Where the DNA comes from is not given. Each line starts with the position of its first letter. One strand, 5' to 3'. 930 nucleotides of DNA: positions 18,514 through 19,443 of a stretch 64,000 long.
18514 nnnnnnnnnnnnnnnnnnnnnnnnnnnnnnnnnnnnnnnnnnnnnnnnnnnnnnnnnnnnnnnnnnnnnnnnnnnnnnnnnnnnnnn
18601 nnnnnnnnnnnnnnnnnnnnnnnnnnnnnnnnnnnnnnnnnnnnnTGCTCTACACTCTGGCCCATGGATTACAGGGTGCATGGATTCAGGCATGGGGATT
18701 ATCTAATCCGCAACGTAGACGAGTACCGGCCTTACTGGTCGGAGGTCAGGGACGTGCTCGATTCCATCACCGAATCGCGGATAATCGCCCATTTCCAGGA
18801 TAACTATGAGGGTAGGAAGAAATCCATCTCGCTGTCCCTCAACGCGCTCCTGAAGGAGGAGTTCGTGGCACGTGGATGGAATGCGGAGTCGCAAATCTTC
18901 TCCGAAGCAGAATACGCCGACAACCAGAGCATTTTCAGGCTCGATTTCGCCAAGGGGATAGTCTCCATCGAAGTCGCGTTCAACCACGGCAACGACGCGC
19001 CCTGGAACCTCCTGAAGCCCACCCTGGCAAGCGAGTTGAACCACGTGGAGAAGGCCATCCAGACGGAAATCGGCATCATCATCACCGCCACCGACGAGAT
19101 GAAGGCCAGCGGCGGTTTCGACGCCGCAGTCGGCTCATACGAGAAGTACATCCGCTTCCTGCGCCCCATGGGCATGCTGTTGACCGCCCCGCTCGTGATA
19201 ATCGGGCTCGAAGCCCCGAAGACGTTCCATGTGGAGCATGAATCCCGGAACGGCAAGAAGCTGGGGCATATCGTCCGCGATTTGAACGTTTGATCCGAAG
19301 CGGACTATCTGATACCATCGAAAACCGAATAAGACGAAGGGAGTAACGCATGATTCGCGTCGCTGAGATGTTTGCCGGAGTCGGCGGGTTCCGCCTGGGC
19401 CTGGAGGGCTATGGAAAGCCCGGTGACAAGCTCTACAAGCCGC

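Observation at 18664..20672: Complete type II R-M pair (BglII-like nuclease + C5-MTase) as the terminal cargo of the rightward block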

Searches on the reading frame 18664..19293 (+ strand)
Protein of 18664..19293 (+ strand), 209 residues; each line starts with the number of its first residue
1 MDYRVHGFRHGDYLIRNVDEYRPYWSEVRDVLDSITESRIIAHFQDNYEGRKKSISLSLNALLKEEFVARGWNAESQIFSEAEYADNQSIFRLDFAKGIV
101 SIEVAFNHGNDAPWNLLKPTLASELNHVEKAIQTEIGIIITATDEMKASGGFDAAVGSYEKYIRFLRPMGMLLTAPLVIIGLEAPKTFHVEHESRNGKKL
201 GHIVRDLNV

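Call 3: search_protein_families(library=pfam, proteins=[window:18664-19293:+], max_evalue=0.01)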
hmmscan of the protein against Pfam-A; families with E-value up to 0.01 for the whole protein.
window:18664-19293:+ (209 aa): 1 family
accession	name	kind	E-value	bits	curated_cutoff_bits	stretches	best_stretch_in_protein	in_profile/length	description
PF09195.17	Endonuc-BglII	-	5e-08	33.3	26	1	55-182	45-162/163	Restriction endonuclease BglII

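Call 4: search_protein_families(library=ncbifam, proteins=[window:18664-19293:+], max_evalue=0.01)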
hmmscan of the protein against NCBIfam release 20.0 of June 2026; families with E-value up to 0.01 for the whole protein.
window:18664-19293:+ (209 aa): 0 families

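Call 5: search_protein_families(library=phrogs, proteins=[window:18664-19293:+], max_evalue=0.01)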
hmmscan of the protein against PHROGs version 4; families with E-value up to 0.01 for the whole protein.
window:18664-19293:+ (209 aa): 0 families

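Call 6: search_solved_structures(query=window:18664-19293:+, max_evalue=10, show_alignments=3)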
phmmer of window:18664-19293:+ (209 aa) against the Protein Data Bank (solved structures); distinct sequences matched with E-value up to 10: 5.
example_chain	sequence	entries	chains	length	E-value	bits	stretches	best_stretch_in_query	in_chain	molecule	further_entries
3uf1_A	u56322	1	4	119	0.075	15.9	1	6-103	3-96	Vimentin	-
4njl_A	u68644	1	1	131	0.41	13.6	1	98-160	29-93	S protein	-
4mi7_A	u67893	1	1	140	1.3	12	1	63-162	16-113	Bacteriophage encoded virulence factor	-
3r6h_A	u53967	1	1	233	1.5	11.7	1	110-156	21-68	Enoyl-CoA hydratase, EchA3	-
6c7c_A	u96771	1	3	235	1.5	11.7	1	110-156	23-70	Enoyl-CoA hydratase, EchA3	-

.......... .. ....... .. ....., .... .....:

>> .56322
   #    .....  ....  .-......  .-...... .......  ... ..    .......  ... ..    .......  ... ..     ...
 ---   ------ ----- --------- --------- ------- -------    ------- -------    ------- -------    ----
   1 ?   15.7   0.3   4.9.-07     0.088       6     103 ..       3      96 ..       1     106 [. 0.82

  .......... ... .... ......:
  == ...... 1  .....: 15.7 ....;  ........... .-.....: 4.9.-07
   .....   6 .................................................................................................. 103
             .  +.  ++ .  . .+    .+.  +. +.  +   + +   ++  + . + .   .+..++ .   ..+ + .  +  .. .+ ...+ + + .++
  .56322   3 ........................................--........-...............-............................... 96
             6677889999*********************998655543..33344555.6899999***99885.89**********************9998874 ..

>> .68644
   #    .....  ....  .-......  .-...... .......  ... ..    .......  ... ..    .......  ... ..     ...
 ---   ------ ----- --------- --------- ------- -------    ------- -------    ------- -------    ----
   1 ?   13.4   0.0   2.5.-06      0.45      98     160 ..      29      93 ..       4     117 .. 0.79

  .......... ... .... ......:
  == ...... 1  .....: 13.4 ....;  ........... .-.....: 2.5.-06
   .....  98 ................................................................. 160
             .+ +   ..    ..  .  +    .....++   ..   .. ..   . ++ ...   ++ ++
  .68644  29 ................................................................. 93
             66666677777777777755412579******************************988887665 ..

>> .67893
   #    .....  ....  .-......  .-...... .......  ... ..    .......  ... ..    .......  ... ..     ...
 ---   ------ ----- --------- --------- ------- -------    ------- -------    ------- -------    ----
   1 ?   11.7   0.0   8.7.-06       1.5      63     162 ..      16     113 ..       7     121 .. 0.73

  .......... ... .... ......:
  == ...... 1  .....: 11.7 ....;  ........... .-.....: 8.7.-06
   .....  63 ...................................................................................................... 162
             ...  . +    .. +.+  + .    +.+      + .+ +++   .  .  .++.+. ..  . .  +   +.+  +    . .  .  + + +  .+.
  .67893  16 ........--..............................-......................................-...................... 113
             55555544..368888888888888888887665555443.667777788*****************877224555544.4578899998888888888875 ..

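Call 9: find_homologous_proteins(query=window:18664-19293:+, max_evalue=0.001)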
Query window:18664-19293:+ (209 aa): 698 proteins with E <= 0.001 among 849 candidates; the best 120 are listed.
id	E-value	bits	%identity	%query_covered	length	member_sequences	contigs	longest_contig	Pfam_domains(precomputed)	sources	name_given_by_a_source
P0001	3.7e-135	466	100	100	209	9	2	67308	PF09195.18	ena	-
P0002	1.9e-109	382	78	100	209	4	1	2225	PF09195.18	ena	-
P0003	5.8e-107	374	80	98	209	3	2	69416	PF09195.18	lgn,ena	-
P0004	4.2e-105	368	76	100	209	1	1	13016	PF09195.18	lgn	-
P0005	1.1e-103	363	77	97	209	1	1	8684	PF09195.18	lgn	-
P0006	2.5e-103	362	76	100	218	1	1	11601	PF09195.18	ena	-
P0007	1.5e-102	359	76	99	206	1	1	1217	PF09195.18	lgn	-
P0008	1.9e-102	359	76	98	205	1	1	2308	PF09195.18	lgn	-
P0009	4.0e-102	358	75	100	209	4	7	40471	PF09195.18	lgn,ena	-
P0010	8.9e-102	357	74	100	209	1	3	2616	PF09195.18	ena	-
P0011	3.2e-101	355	75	100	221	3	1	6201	PF09195.18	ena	-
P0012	5.3e-101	354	76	98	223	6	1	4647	PF09195.18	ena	-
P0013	9.6e-101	354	74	97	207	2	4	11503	PF09195.18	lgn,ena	-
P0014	2.3e-100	352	75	98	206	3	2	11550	PF09195.18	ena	-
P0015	4.1e-100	352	77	96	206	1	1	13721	PF09195.18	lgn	-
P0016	4.9e-99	348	73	98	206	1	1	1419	PF09195.18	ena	-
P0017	9.6e-99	347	73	98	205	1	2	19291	PF09195.18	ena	-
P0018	1.9e-98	346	74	100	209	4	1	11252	PF09195.18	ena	-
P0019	1.9e-98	346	73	100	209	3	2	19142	PF09195.18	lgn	-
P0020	2.5e-98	346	72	100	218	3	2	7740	PF09195.18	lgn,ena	-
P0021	8.5e-98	344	73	98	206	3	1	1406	PF09195.18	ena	-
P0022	1.0e-97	344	73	98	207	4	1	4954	PF09195.18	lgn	-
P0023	1.4e-97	343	73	100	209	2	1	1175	PF09195.18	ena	-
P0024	1.4e-97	343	72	100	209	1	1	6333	PF09195.18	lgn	-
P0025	1.5e-97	343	74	98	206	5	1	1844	PF09195.18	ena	-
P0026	3.7e-97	342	72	98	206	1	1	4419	PF09195.18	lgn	-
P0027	1.6e-96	340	73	98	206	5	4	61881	PF09195.18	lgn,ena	-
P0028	1.8e-96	340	72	98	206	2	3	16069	PF09195.18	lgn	-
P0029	2.2e-96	339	72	98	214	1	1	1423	PF09195.18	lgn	-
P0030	2.4e-96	339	72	100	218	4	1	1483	PF09195.18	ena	-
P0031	1.3e-95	337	74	98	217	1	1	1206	PF09195.18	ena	-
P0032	2.3e-95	336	72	98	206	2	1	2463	PF09195.18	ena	-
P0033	2.6e-95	336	69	99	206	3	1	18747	PF09195.18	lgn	-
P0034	2.8e-95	336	74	98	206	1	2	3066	PF09195.18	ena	-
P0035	3.3e-95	336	74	98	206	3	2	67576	PF09195.18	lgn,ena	-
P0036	5.7e-95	335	73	98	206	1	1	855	PF09195.18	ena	-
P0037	6.8e-95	335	72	98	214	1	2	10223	PF09195.18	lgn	-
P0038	9.0e-95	334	72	98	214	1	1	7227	PF09195.18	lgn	-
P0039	1.9e-94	333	71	100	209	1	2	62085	PF09195.18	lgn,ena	-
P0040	2.4e-94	333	72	98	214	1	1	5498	PF09195.18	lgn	-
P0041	2.4e-94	333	72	98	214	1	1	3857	PF09195.18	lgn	-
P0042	2.6e-94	333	69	99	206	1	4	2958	PF09195.18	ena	-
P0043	2.9e-94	332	72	98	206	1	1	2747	PF09195.18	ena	-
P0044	3.2e-94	332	73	98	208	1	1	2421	PF09195.18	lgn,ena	-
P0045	3.3e-94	332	72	98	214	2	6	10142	PF09195.18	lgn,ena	-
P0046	6.2e-94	331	72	98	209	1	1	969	PF09195.18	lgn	-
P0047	7.7e-94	331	71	98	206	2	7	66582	PF09195.18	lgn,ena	-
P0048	7.9e-94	331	72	98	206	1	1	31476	PF09195.18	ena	-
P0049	8.6e-94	331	72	99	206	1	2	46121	PF09195.18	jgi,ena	-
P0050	9.5e-94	331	69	100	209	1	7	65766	PF09195.18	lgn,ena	-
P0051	1.1e-93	331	73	96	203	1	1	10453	PF09195.18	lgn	-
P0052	2.1e-93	330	71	98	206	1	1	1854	PF09195.18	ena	-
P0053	2.8e-93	329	68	100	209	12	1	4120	PF09195.18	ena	-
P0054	2.9e-93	329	71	98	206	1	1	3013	PF09195.18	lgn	-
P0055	3.3e-93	329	72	98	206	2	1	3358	PF09195.18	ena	-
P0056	4.0e-93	329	71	98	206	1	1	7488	PF09195.18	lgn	-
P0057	4.7e-93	329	68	97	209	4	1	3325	PF09195.18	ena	-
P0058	5.2e-93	328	70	98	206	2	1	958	PF09195.18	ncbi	-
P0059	5.7e-93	328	71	98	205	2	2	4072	PF09195.18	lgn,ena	-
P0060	6.1e-93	328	70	98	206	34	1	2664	PF09195.18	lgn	-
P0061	6.7e-93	328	74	98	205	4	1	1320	PF09195.18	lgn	-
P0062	7.0e-93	328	70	100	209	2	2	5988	PF09195.18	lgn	-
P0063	7.5e-93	328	70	98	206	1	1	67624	PF09195.18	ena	-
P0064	7.6e-93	328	69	99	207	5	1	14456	PF09195.18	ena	-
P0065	8.0e-93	328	71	98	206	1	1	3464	PF09195.18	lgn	-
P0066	8.5e-93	328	73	97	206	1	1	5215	PF09195.18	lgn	-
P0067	1.1e-92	327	71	98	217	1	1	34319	PF09195.18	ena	-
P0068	1.1e-92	327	71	98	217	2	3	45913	PF09195.18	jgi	-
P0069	1.3e-92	327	72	99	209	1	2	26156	PF09195.18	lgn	-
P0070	1.4e-92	327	70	100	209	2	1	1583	PF09195.18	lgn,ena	-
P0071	1.8e-92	327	72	98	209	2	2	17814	PF09195.18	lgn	-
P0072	2.0e-92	326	69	98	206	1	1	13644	PF09195.18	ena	-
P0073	2.1e-92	326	68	100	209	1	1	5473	PF09195.18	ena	-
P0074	3.3e-92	326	72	98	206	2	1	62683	PF09195.18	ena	-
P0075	3.7e-92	326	70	98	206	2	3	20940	PF09195.18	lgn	-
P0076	4.6e-92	325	72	98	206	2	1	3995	PF09195.18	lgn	-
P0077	6.0e-92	325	70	98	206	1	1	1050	PF09195.18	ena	-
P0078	7.0e-92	325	69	98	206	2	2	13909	PF09195.18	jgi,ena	-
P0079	8.6e-92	324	71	98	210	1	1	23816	PF09195.18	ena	-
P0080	2.0e-91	323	70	97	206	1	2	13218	PF09195.18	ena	-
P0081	2.6e-91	323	68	98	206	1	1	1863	PF09195.18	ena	-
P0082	2.6e-91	323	69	98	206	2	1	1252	PF09195.18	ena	-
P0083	3.3e-91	323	68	100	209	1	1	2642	PF09195.18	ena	-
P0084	3.5e-91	322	67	98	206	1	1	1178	PF09195.18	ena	-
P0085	5.8e-91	322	68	99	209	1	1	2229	PF09195.18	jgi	-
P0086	1.1e-90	321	70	98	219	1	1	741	PF09195.18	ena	-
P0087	2.4e-90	320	71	98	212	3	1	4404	PF09195.18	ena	-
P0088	3.3e-90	319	69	98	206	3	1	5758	PF09195.18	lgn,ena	-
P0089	3.5e-90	319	67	99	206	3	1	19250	PF09195.18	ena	-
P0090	5.7e-90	318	69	98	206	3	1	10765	PF09195.18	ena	-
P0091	1.9e-89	317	70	98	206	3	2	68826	PF09195.18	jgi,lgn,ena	-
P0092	1.1e-87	311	69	97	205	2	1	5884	PF09195.18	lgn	-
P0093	1.1e-87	311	68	97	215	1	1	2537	PF09195.18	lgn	-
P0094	4.4e-87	309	68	97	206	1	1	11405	PF09195.18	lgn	-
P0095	2.9e-86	306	67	98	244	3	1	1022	PF09195.18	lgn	-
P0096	1.4e-73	265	58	98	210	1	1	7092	PF09195.18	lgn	-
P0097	8.6e-73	262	60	100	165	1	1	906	PF09195.18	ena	-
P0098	5.6e-70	253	56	97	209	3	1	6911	PF09195.18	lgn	-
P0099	7.7e-70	253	55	98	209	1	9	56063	PF09195.18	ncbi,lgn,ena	-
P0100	1.2e-68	249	55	97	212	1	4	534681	PF09195.18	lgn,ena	-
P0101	5.3e-68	247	55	98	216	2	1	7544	PF09195.18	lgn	-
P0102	6.0e-68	247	56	93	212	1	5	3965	PF09195.18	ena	-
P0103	9.1e-67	243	54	97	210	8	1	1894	PF09195.18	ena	-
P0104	1.8e-66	242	56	98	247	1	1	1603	PF09195.18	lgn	-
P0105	2.1e-66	241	56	98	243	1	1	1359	PF09195.18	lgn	-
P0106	8.9e-66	239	56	92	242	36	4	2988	PF09195.18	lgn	-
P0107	4.5e-65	237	52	97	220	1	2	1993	PF09195.18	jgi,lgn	jgi:hypothetical protein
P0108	1.1e-64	236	54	99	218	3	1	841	PF09195.18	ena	-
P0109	1.2e-64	236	51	98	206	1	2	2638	PF09195.18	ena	-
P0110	1.7e-64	235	54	98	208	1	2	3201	PF09195.18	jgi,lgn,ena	-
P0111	2.0e-64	235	51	99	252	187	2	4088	PF09195.18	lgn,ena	-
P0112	2.0e-64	235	56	98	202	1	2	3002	PF09195.18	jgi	-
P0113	7.0e-64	233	53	97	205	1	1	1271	PF09195.18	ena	-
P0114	1.6e-63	232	51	100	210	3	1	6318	PF09195.18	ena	-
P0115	2.4e-63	232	52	97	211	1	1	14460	PF09195.18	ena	-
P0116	3.0e-63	231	54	98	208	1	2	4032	PF09195.18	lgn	-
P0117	6.3e-63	230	52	98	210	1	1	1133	PF09195.18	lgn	-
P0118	9.3e-63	230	51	98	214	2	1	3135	PF09195.18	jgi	jgi:hypothetical protein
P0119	1.2e-62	229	52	100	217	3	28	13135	PF09195.18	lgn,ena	-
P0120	1.3e-62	229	53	97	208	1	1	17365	PF09195.18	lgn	-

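Call 11: search_solved_structures(query=A1, max_evalue=10, show_alignments=3)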
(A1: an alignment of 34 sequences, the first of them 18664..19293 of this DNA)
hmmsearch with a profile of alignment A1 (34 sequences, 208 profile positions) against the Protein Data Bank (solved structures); distinct sequences matched with E-value up to 10: 7.
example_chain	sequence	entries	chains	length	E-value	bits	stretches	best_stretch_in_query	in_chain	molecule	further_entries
1sdo_A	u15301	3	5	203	5.2e-05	26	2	19-76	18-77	BstYI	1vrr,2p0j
5i9h_A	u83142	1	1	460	0.0094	18.6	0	128-164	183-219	pentatricopeptide repeat protein dPPR-U8G2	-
5iqp_A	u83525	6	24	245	0.073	15.7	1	37-80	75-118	14-3-3 protein theta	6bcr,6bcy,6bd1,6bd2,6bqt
2btp_A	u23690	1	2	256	0.077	15.6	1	37-80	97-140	14-3-3 PROTEIN TAU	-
6kzg_A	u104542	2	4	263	0.084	15.5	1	37-80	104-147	14-3-3 protein theta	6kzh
1d2i_A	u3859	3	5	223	0.26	13.9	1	57-131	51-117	PROTEIN (RESTRICTION ENDONUCLEASE BGLII) | ENDONUCLEASE BGLII | RESTRICTION ENDONUCLEASE BGLII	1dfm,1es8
1sd4_A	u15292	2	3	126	1.9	11.1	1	29-83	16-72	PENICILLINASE REPRESSOR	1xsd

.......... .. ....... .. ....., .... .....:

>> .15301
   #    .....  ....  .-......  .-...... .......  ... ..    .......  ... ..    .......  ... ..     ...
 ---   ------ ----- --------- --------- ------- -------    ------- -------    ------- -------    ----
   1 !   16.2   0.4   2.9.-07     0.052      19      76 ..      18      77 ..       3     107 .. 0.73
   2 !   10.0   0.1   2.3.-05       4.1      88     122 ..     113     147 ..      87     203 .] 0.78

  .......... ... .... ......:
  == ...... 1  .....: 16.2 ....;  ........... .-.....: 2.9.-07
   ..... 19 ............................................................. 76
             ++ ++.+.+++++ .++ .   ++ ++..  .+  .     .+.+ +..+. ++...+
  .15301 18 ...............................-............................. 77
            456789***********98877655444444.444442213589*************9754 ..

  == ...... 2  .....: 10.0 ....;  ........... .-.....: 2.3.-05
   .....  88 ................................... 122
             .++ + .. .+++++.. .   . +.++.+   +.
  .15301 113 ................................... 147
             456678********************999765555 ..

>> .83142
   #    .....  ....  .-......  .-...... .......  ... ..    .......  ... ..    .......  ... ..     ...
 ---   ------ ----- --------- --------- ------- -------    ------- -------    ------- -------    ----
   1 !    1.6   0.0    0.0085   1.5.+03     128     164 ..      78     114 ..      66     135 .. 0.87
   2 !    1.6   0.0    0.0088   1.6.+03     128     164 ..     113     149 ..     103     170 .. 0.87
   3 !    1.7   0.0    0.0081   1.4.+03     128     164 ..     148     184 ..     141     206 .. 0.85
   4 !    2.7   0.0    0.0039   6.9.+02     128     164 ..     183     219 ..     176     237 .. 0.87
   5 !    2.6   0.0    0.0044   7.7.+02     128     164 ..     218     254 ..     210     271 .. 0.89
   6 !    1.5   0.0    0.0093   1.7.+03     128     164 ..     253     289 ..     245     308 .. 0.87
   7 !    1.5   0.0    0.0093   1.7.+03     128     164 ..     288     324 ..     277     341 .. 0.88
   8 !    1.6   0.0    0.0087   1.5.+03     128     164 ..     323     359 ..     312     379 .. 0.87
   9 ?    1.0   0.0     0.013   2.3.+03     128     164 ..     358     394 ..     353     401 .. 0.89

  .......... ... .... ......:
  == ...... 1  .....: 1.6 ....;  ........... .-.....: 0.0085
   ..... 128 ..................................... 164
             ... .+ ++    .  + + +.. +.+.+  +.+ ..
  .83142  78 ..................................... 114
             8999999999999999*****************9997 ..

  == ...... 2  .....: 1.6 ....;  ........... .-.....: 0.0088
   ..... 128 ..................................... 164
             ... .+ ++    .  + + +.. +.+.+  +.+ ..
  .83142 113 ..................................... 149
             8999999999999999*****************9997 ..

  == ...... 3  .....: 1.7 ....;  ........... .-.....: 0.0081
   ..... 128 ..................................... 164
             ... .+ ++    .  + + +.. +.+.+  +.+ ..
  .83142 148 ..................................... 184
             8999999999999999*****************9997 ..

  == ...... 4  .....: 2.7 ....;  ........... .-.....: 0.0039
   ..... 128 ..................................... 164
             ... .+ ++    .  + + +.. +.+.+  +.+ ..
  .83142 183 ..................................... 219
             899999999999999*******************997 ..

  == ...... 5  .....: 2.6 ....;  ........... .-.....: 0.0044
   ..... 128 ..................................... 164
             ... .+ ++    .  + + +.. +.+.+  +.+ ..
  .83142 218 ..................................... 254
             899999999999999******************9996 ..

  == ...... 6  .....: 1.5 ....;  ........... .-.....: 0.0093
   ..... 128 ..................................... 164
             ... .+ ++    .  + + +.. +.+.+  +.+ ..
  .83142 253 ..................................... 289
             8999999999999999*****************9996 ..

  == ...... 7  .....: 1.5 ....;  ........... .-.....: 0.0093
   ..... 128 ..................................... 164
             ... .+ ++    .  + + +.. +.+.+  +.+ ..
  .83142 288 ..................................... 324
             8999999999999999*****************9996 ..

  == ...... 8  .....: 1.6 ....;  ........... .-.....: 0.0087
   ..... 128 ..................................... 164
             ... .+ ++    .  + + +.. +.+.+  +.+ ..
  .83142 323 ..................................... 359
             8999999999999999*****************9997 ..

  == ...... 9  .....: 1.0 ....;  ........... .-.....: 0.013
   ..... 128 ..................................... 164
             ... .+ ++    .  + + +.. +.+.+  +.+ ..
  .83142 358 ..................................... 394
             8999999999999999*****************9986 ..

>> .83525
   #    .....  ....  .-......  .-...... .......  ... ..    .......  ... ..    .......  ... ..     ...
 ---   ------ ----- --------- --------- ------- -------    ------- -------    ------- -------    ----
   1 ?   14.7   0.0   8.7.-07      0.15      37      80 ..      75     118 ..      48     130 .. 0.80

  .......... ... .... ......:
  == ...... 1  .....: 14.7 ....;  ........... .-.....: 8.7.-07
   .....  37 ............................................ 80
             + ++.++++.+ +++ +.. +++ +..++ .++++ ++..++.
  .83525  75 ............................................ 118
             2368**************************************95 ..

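Call 13: find_encoding_contigs(protein=P0001, flank=10000, max_places=3)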
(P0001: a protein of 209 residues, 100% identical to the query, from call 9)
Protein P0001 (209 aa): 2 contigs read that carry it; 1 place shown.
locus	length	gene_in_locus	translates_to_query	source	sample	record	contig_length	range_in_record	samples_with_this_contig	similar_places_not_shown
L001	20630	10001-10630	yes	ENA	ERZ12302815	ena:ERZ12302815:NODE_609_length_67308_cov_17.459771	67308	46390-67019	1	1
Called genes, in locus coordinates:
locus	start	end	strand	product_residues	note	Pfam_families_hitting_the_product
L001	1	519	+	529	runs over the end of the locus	-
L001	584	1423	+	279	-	-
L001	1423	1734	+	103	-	-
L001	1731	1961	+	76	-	-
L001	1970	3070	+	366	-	-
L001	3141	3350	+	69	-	-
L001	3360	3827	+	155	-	-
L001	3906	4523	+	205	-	-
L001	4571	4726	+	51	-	-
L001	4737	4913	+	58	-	-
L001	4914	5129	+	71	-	-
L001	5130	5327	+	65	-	-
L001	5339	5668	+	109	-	-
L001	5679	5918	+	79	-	-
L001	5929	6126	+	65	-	-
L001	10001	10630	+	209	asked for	PF09195:Endonuc-BglII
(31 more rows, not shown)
